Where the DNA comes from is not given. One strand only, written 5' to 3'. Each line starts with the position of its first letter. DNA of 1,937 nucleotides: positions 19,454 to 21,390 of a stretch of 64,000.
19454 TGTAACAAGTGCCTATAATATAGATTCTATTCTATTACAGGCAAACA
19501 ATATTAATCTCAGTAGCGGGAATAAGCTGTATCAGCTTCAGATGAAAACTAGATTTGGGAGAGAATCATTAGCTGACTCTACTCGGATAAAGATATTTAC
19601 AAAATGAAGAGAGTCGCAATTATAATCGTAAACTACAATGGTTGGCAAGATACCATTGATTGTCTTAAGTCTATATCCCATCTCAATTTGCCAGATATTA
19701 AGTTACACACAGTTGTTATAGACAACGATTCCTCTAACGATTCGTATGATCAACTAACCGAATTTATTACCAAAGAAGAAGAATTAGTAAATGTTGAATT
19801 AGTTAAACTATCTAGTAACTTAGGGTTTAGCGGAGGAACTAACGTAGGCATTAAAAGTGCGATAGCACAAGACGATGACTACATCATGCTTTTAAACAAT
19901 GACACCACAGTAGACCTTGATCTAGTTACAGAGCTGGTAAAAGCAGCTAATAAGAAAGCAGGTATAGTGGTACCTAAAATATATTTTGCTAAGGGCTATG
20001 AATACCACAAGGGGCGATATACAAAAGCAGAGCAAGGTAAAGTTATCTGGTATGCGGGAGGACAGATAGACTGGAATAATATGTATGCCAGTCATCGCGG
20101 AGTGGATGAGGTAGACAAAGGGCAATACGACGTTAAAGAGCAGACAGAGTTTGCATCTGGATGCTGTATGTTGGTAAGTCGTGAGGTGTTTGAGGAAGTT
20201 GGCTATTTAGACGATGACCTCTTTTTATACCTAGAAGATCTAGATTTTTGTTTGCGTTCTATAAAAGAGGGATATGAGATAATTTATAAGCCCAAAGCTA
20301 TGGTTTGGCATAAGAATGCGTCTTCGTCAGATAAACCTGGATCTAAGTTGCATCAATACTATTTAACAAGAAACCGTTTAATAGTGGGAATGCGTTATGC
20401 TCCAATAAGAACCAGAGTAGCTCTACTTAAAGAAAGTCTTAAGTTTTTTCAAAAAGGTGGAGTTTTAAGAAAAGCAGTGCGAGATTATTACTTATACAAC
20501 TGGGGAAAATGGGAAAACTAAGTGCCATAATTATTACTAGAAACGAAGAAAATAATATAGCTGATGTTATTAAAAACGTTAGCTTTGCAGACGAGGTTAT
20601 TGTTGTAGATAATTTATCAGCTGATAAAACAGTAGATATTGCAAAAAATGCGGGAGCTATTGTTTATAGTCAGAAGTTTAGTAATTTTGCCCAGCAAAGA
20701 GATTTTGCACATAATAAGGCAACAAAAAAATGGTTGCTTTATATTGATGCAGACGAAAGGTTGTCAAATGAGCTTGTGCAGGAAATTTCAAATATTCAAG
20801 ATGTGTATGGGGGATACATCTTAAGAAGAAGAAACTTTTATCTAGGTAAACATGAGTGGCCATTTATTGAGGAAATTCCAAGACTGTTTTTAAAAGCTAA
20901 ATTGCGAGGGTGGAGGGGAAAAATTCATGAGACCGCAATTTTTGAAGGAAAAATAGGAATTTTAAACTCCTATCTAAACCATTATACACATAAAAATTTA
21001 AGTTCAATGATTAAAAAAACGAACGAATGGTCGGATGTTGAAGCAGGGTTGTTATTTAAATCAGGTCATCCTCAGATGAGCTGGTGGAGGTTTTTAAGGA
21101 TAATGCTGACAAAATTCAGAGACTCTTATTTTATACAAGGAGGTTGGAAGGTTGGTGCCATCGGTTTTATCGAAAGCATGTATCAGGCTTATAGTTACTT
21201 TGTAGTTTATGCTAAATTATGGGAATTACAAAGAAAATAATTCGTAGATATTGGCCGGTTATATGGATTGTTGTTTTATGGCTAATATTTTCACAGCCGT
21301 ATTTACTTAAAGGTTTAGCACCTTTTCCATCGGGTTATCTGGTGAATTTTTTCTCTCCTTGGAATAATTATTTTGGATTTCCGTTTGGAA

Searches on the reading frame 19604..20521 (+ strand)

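Call 47: search_protein_families(library=pfam, proteins=[window:19604-20521:+], max_evalue=0.001)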
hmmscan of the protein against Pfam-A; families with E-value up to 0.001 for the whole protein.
window:19604-20521:+ (305 aa): 3 families
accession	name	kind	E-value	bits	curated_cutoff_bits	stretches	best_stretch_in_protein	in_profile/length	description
PF00535.33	Glycos_transf_2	-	1.4e-18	67.8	23.3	1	6-199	2-167/168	Glycosyl transferase family 2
PF13641.12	Glyco_tranf_2_3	-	1.6e-09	38.6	27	1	3-243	2-218/230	Glycosyltransferase like family 2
PF13632.12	Glyco_trans_2_3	-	4.6e-08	33.6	27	1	177-262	66-142/198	Glycosyl transferase family group 2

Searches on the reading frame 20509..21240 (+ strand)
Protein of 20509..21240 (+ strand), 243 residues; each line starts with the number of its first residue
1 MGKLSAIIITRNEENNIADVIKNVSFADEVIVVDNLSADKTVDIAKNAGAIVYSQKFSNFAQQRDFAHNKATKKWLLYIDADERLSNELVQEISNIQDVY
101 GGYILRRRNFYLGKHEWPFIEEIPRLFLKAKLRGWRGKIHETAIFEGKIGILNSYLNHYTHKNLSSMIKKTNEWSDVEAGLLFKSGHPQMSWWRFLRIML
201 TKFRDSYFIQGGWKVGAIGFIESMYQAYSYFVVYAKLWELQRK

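Call 47: search_protein_families(library=pfam, proteins=[window:20509-21240:+], max_evalue=0.001)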
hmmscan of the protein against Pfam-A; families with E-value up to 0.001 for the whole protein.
window:20509-21240:+ (243 aa): 2 families
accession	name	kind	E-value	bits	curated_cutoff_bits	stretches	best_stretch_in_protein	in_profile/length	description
PF00535.33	Glycos_transf_2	-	9.4e-15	55.4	23.3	1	5-138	1-148/168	Glycosyl transferase family 2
PF13704.12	Glyco_tranf_2_4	-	4e-05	24.5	27.5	1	27-86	19-85/98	Glycosyl transferase family 2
